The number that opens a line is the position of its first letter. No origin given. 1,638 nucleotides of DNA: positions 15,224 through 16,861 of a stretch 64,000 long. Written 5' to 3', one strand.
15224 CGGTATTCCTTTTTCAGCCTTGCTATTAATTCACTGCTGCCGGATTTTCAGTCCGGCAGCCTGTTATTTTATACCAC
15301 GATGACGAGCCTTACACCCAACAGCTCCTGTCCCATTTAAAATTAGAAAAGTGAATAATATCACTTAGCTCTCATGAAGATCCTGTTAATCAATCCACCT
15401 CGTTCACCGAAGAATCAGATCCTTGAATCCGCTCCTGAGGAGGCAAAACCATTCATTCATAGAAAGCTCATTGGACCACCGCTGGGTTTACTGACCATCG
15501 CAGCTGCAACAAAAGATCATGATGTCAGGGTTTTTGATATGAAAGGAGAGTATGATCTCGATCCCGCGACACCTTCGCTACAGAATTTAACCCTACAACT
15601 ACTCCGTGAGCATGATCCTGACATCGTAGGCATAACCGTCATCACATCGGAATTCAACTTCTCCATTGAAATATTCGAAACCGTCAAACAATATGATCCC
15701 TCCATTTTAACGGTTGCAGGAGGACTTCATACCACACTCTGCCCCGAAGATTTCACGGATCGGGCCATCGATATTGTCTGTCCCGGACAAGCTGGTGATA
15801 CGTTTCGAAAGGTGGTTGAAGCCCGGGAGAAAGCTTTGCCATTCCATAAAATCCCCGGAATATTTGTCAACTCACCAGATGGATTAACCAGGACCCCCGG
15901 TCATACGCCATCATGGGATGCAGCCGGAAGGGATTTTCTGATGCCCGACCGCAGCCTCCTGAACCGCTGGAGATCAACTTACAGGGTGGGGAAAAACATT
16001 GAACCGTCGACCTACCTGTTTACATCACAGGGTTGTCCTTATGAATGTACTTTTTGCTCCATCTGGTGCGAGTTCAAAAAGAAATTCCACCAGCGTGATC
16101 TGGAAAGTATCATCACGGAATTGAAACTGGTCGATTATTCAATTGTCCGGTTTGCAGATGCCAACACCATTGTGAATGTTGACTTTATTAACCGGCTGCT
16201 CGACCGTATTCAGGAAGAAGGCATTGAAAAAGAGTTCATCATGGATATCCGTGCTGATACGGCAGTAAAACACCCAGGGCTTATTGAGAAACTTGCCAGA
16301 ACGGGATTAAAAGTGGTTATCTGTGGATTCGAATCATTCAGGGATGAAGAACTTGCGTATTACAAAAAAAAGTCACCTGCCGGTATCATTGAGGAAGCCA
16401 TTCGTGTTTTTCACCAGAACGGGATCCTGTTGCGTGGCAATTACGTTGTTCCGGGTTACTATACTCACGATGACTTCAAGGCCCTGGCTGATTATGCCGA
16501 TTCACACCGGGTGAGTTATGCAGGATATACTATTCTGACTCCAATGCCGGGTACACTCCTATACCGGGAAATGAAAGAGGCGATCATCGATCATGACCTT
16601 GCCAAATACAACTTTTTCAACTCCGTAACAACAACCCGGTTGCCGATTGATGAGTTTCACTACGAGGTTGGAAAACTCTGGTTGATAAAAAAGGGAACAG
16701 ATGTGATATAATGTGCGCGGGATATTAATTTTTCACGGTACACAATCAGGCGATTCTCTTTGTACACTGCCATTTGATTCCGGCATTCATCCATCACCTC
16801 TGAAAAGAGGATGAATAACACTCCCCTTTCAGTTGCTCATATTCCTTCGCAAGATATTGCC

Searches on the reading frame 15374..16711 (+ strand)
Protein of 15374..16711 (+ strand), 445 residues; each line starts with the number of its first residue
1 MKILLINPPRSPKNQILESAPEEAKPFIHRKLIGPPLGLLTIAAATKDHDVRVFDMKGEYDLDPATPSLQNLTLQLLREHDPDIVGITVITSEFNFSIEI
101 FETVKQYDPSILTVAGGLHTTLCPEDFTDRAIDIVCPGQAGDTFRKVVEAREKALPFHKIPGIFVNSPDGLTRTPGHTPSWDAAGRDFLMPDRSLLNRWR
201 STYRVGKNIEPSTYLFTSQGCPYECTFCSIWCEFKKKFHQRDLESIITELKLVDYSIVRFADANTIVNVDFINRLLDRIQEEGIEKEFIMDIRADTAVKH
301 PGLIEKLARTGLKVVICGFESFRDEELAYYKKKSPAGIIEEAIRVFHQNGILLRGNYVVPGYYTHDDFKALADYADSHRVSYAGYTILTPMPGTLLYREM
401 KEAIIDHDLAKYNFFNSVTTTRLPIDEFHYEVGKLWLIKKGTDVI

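Call 5: search_protein_families(library=pfam, proteins=[window:15374-16711:+], max_evalue=0.01)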
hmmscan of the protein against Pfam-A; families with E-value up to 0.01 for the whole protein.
window:15374-16711:+ (445 aa): 2 families
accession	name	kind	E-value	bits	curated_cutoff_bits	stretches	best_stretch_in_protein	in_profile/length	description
PF02310.24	B12-binding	-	9.5e-18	64.6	32.1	1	29-147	7-120/121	B12 binding domain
PF04055.27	Radical_SAM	-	1.8e-14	54.7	29.5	1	217-374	3-165/166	Radical SAM superfamily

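Call 6: search_protein_families(library=ncbifam, proteins=[window:15374-16711:+], max_evalue=0.001)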
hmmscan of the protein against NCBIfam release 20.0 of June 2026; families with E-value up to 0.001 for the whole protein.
window:15374-16711:+ (445 aa): 19 families
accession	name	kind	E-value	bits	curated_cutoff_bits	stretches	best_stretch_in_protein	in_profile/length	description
TIGR04367.1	HpnR_B12_rSAM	equivalog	2.5e-37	128.5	650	1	36-432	22-405/490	hopanoid C-3 methylase HpnR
TIGR02026.1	BchE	equivalog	1.1e-29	103.7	481.35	1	35-420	21-407/497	magnesium-protoporphyrin IX monomethyl ester anaerobic oxidative cyclase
NF050148.1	rSAM_ApyD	equivalog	2.3e-20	72.5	750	1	34-413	23-407/645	RiPP biosynthesis radical SAM protein ApyD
TIGR03471.1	HpnJ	equivalog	2.3e-17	63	577.6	1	79-402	66-389/472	hopanoid biosynthesis associated radical SAM protein HpnJ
NF040546.1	rSAM_CUAEP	equivalog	5.3e-15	55.1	500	1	94-375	61-338/468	CUAEP/CCAEP-tail radical SAM (seleno)protein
TIGR03975.1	rSAM_ocin_1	subfamily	9.9e-15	54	281.85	1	73-332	120-383/606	RiPP maturation radical SAM C-methyltransferase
NF038361.1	rSAM_Sden_1168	equivalog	1.1e-14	53.9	575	1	203-397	276-470/560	Sden_1168 family B12-binding radical SAM P-methyltransferase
TIGR04013.1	B12_SAM_MJ_1487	hypoth_equivalog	1.5e-13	50.3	251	1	74-281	35-232/382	TIGR04013 family B12-binding domain/radical SAM domain-containing protein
TIGR04385.1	B12_rSAM_cofa1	equivalog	5.7e-13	48.9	450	1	36-287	20-270/438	B12 lower ligand biosynthesis radical SAM protein BzaD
NF040542.1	rSAM_RCCLKC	equivalog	6.3e-13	48.7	450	1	81-375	48-347/423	arsinothricin biosynthesis radical SAM protein ArsL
TIGR04014.1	B12_SAM_MJ_0865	equivalog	6.8e-13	48.2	360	1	114-408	72-366/434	methyl-coenzyme M reductase glutamine C-methyltransferase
NF033712.0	B12_rSAM_KedN5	subfamily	3.2e-11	42.2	700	1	50-264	38-250/624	KedN5 family methylcobalamin-dependent radical SAM C-methyltransferase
TIGR04479.1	bcpD_PhpK_rSAM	subfamily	2.3e-10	39.5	600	1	75-359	104-389/504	PhpK family radical SAM P-methyltransferase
TIGR04295.1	B12_rSAM_oligo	hypoth_equivalog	4.9e-09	35.4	400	1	109-334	100-316/422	TIGR04295 family B12-binding domain-containing radical SAM protein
TIGR04190.1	B12_SAM_Ta0216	equivalog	1.5e-05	23.8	500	1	97-291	96-307/554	TIGR04190 family B12-binding domain/radical SAM domain protein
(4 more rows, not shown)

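Call 62: search_solved_structures(query=window:15374-16711:+, max_evalue=0.01)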
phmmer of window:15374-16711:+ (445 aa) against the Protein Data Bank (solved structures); distinct sequences matched with E-value up to 0.01: 4.
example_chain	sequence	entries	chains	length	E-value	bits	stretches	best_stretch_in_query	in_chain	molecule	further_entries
9ccb_A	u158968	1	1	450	4.4e-11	45.4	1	130-402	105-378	Radical SAM core domain-containing protein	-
7kdx_A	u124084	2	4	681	5.4e-07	31.9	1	81-244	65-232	Methyltransferase TokK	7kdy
5ul2_A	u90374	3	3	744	0.00056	22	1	69-229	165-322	OxsB protein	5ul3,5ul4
4jc0_A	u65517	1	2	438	0.0019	20.2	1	189-251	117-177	Ribosomal protein S12 methylthiotransferase RimO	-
